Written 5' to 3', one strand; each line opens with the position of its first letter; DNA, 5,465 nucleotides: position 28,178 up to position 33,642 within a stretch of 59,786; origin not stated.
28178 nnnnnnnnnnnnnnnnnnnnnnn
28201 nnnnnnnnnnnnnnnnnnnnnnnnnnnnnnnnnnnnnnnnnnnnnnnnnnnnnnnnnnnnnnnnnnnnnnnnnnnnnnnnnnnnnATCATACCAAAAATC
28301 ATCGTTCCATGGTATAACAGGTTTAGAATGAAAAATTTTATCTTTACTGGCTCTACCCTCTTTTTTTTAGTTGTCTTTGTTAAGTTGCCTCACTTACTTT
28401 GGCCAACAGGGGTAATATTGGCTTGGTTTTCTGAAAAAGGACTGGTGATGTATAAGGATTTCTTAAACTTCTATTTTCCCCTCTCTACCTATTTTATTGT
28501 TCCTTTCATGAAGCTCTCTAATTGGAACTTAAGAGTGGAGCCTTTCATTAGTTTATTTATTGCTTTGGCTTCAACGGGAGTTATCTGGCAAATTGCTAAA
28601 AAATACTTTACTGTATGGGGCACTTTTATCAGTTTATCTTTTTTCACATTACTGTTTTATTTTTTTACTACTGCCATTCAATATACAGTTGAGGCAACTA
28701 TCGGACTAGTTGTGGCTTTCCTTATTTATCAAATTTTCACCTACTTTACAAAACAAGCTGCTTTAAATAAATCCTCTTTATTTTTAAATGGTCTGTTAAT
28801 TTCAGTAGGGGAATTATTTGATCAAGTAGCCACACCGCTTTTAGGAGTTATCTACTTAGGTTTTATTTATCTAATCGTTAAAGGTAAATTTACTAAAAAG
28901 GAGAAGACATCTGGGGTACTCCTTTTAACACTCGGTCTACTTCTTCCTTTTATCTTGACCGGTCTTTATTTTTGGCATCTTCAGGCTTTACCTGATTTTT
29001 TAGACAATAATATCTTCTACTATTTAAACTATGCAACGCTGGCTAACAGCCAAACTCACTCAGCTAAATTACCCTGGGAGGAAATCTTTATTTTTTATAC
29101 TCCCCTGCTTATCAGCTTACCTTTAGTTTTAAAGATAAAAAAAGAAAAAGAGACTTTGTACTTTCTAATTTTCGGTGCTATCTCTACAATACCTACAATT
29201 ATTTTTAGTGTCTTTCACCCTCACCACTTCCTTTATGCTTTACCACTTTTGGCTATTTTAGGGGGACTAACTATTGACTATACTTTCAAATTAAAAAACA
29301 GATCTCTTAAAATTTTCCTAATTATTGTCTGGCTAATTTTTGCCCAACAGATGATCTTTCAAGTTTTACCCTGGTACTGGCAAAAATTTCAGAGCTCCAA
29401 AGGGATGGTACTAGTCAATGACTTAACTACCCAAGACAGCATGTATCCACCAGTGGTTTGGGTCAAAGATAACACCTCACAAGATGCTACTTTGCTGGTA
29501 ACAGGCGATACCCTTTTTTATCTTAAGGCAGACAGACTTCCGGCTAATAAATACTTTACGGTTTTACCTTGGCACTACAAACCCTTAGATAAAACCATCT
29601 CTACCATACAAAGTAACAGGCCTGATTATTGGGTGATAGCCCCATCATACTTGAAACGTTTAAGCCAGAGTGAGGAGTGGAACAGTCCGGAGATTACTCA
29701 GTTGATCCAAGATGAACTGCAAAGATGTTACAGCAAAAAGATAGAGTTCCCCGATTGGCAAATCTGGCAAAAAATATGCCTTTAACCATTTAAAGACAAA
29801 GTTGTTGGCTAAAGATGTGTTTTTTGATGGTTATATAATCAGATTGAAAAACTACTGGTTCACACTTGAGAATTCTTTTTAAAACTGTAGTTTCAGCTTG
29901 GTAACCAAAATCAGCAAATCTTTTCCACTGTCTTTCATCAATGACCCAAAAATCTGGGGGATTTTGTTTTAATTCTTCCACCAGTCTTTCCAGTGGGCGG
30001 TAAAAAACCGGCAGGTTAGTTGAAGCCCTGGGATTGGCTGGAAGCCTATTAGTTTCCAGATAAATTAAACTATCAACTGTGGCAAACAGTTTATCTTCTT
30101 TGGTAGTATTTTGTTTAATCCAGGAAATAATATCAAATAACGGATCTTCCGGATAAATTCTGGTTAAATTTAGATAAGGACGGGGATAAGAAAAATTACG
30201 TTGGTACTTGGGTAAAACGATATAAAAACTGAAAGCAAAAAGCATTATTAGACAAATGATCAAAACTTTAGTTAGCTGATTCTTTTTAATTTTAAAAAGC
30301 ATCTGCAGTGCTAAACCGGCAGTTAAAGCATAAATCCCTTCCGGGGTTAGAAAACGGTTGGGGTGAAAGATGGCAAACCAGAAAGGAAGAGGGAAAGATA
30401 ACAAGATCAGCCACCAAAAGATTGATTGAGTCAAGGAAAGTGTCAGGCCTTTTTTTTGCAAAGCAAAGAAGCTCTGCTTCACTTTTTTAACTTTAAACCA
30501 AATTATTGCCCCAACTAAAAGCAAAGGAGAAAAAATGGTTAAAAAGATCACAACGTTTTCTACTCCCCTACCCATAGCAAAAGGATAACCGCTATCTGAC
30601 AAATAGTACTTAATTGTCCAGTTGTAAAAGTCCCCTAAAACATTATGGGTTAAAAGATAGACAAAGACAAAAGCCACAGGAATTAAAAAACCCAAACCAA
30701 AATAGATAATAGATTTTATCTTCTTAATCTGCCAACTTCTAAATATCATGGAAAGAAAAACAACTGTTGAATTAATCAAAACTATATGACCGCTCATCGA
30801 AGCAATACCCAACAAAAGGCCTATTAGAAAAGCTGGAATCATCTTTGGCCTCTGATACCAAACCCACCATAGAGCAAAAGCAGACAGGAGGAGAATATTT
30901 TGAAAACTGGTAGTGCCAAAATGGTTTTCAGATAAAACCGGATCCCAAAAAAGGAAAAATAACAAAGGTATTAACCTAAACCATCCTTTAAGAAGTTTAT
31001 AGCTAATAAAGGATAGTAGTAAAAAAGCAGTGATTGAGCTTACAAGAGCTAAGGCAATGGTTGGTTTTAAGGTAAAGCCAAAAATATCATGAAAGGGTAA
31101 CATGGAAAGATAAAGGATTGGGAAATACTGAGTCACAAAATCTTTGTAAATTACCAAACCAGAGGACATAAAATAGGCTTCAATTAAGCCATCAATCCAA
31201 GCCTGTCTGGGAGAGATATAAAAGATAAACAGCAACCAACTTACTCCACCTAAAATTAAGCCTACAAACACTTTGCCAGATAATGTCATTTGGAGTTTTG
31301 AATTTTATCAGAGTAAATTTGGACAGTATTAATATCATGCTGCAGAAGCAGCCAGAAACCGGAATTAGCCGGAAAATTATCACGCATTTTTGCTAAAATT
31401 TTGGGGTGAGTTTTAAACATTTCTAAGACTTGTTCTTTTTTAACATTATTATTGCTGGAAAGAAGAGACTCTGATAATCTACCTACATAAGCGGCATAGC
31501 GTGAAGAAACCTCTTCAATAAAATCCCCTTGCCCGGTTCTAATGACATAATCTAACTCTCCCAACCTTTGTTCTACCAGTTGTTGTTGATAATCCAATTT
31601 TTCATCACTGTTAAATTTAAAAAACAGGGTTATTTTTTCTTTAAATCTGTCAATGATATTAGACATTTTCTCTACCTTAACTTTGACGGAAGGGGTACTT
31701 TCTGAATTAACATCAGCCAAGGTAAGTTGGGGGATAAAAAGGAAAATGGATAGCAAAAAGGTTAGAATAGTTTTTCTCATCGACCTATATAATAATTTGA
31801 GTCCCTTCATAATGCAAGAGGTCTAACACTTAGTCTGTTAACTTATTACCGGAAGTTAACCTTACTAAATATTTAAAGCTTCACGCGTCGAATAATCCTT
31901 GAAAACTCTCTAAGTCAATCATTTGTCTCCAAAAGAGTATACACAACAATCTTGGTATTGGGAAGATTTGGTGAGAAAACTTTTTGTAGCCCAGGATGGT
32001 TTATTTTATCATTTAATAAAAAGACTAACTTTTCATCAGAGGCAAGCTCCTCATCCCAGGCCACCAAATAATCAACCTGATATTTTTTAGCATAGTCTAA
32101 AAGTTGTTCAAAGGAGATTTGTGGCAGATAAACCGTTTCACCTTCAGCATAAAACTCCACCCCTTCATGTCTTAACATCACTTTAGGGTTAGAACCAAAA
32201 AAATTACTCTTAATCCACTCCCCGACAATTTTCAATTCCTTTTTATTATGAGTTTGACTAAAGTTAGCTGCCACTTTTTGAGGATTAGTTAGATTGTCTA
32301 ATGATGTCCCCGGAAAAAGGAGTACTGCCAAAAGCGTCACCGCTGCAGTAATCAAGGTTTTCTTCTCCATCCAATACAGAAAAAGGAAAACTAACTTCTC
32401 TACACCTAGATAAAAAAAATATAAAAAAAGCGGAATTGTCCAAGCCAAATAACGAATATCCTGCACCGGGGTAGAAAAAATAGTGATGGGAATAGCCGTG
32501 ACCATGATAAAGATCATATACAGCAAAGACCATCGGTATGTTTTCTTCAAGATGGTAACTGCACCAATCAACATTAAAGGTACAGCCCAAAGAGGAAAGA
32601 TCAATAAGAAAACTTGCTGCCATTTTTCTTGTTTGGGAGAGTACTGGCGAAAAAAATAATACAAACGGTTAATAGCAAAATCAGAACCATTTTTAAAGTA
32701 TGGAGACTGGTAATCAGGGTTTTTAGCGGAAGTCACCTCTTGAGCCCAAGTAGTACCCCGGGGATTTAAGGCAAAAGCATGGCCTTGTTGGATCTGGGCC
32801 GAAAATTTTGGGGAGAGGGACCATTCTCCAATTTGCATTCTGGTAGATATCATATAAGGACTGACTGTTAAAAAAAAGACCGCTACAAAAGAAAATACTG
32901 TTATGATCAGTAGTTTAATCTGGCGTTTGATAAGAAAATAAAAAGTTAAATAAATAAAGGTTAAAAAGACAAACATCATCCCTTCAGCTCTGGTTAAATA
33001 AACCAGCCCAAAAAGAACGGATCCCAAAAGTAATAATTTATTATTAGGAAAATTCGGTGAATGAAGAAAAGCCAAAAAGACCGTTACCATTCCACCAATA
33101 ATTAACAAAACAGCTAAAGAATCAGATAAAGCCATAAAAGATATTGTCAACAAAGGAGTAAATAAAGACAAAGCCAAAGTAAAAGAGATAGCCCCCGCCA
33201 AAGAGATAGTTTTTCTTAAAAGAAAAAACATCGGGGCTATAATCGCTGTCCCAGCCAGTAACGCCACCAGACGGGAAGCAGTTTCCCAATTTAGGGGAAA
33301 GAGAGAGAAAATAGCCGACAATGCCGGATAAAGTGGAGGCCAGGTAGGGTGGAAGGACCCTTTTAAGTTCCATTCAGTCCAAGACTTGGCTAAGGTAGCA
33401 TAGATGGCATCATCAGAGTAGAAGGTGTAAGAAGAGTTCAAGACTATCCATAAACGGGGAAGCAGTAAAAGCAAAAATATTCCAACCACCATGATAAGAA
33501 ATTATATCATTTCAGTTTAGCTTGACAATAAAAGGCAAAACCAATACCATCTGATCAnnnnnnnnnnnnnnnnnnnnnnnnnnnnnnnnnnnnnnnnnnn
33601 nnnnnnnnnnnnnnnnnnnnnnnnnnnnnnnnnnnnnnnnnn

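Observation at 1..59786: Extreme concentration of GT-C-type membrane glycosyltransferases: about 20 genes from at least six families, roughly 60% of the window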

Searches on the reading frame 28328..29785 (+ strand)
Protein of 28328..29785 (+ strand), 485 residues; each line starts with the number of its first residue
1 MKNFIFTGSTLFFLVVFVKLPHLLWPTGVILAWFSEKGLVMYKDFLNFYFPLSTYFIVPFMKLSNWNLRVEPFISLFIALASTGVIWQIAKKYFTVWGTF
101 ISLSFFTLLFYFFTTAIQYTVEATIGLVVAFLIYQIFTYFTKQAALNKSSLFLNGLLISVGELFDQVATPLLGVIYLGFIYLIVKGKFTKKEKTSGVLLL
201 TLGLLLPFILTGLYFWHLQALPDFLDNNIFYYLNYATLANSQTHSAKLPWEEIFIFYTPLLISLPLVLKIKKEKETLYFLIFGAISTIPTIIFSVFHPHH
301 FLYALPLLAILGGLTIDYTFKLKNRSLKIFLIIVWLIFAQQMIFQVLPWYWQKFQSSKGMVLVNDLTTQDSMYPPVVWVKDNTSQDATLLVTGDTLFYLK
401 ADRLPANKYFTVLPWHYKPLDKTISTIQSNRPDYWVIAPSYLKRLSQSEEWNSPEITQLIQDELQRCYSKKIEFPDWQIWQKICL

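Call 5: search_protein_families(library=pfam, max_evalue=0.01, proteins=[window:28328-29785:+])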
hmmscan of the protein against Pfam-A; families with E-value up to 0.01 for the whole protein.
window:28328-29785:+ (485 aa): 1 family
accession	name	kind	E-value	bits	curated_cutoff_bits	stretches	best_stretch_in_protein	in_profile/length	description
PF13231.12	PMT_2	-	1.4e-05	25.8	26.1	1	51-209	4-158/160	Dolichyl-phosphate-mannose-protein mannosyltransferase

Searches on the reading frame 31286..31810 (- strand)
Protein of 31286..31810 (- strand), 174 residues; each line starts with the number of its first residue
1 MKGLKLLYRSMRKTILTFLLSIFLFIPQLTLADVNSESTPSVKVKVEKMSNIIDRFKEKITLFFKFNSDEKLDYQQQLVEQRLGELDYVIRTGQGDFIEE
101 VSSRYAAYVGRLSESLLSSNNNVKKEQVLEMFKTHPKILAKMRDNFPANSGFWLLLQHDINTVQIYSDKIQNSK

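Call 6: search_protein_families(library=pfam, max_evalue=0.01, proteins=[window:31286-31810:-])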
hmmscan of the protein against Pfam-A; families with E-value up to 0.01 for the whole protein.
window:31286-31810:- (174 aa): 2 families
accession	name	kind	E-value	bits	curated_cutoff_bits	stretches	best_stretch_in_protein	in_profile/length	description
PF18915.5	DUF5667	-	2.5e-09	37.9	27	1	53-133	11-93/99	Domain of unknown function (DUF5667)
PF11186.13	DUF2972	-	0.0052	17.2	22.2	1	11-144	39-166/199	Protein of unknown function (DUF2972)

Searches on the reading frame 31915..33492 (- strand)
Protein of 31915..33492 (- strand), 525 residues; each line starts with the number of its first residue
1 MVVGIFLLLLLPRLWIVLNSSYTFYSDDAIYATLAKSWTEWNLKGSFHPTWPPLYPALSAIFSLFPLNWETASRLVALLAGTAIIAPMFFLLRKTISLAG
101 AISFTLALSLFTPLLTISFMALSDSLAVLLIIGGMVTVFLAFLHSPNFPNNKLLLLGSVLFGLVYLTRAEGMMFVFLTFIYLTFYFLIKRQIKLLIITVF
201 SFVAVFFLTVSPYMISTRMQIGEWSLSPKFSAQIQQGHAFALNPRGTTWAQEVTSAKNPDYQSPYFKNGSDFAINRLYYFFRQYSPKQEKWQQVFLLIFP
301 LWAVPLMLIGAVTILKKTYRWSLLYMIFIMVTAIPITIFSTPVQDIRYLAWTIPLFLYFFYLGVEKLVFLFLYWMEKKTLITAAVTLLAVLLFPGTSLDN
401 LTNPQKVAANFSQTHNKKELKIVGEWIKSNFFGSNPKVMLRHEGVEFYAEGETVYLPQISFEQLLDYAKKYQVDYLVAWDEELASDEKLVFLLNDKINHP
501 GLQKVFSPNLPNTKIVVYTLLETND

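Call 5: search_protein_families(library=pfam, max_evalue=0.01, proteins=[window:31915-33492:-])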
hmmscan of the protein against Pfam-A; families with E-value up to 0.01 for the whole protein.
window:31915-33492:- (525 aa): 0 families

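Call 10: search_protein_families(library=ncbifam, max_evalue=0.01, proteins=[window:31915-33492:-])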
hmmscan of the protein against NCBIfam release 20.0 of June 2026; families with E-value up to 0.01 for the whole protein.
window:31915-33492:- (525 aa): 1 family
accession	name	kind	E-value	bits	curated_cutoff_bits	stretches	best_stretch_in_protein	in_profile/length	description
NF047440.1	LA3751_2_3_fam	subfamily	5.4e-05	22.2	200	1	46-212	76-235/460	LA_3751/LA_3752 family putative glycosyltransferase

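Call 18: find_homologous_proteins(query=window:31915-33492:-, max_evalue=0.00001)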
Query window:31915-33492:- (525 aa): 55 proteins with E <= 0.00001 among 8000 candidates.
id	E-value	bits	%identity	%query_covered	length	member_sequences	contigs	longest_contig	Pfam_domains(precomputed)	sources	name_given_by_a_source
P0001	1.0e-213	729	64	97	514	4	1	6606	-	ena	-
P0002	2.1e-190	652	58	97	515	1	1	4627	-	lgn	-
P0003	1.4e-188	646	60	98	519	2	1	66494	PF13231.13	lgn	-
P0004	9.4e-188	643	58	98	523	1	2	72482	-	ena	-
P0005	1.1e-187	643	60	97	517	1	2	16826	-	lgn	-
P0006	1.1e-187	643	57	99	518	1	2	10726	-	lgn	-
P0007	2.7e-185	635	58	99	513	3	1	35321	-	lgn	-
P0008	1.6e-184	633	59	98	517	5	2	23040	-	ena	-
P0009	4.5e-184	631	54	98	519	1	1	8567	PF13231.13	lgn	-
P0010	1.9e-183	629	55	97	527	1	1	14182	-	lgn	-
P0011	5.6e-181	621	55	97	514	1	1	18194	PF13231.13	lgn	-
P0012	1.9e-180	619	56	96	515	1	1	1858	-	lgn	-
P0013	5.9e-167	575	51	100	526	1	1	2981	PF13231.13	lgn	-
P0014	1.6e-166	573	100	49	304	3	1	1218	-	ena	-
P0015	8.4e-164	564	52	100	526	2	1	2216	-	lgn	-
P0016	7.0e-162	558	50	97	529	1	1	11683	PF13231.13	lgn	-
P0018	1.5e-140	488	47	97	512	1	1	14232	PF13231.13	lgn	-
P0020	4.8e-136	473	47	97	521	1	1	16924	PF13231.13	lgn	-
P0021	1.2e-135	471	46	97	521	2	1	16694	PF13231.13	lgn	-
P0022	4.1e-134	466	45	97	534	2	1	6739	PF13231.13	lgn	-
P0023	2.3e-133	464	44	97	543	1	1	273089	PF13231.13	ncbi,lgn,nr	ncbi:MAG: glycosyltransferase family 39 protein [bacterium]|nr:glycosyltransferase family 39 protein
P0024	5.7e-131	456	46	97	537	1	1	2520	PF13231.13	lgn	-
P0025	7.3e-130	452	45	98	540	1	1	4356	PF13231.13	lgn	-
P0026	7.8e-129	449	43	98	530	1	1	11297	PF13231.13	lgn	-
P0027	1.4e-127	445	45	99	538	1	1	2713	PF13231.13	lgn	-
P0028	3.1e-125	437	44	98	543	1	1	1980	PF13231.13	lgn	-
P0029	3.2e-125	437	43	98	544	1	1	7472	PF13231.13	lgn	-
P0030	2.0e-124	434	44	97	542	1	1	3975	PF13231.13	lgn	-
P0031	5.1e-118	413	42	96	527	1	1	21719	PF13231.13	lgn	-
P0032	9.6e-117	409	41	97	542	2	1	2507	PF13231.13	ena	-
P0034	2.4e-114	401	40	98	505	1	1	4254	PF13231.13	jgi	-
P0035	2.8e-110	388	41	98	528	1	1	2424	PF13231.13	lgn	-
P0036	1.0e-109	386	41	97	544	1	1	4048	PF13231.13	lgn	-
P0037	2.3e-109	385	41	97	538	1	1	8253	PF13231.13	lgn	-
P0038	2.3e-109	385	38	98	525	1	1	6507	PF13231.13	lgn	-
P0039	9.0e-109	383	40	98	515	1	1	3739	PF13231.13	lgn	-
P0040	1.2e-108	382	41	97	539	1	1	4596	PF13231.13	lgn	-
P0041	1.1e-106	376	40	98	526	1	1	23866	PF13231.13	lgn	-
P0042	2.1e-106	375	40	97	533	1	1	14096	PF13231.13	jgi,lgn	-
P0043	6.2e-103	364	39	97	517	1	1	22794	PF13231.13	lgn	-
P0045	3.0e-98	348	37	99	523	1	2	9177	PF13231.13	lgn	-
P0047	1.7e-94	336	40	90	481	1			PF13231.13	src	-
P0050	2.1e-87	312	37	98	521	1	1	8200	PF13231.13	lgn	-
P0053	2.0e-28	118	26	67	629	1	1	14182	PF13231.13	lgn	-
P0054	1.7e-6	45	23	48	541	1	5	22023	PF13231.13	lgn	-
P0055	1.9e-6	45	26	52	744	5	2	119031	PF13231.13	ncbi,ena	-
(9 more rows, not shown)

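Call 90: search_solved_structures(query=A5, max_evalue=1)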
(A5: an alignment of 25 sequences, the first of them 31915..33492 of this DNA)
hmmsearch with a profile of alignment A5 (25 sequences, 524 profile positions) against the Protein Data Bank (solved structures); distinct sequences matched with E-value up to 1: 4.
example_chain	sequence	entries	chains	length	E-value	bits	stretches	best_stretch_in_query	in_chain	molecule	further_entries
6cq6_A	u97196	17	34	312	0.51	12.4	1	279-377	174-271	Potassium channel subfamily K member 2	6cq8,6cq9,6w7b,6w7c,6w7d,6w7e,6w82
6v36_A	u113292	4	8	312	0.51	12.3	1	279-377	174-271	Potassium channel subfamily K member 2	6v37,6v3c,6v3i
8uf6_A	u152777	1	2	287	0.7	11.9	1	279-377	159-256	Potassium channel subfamily K member 2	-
8ue2_A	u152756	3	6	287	0.71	11.9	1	279-377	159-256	Potassium channel subfamily K member 2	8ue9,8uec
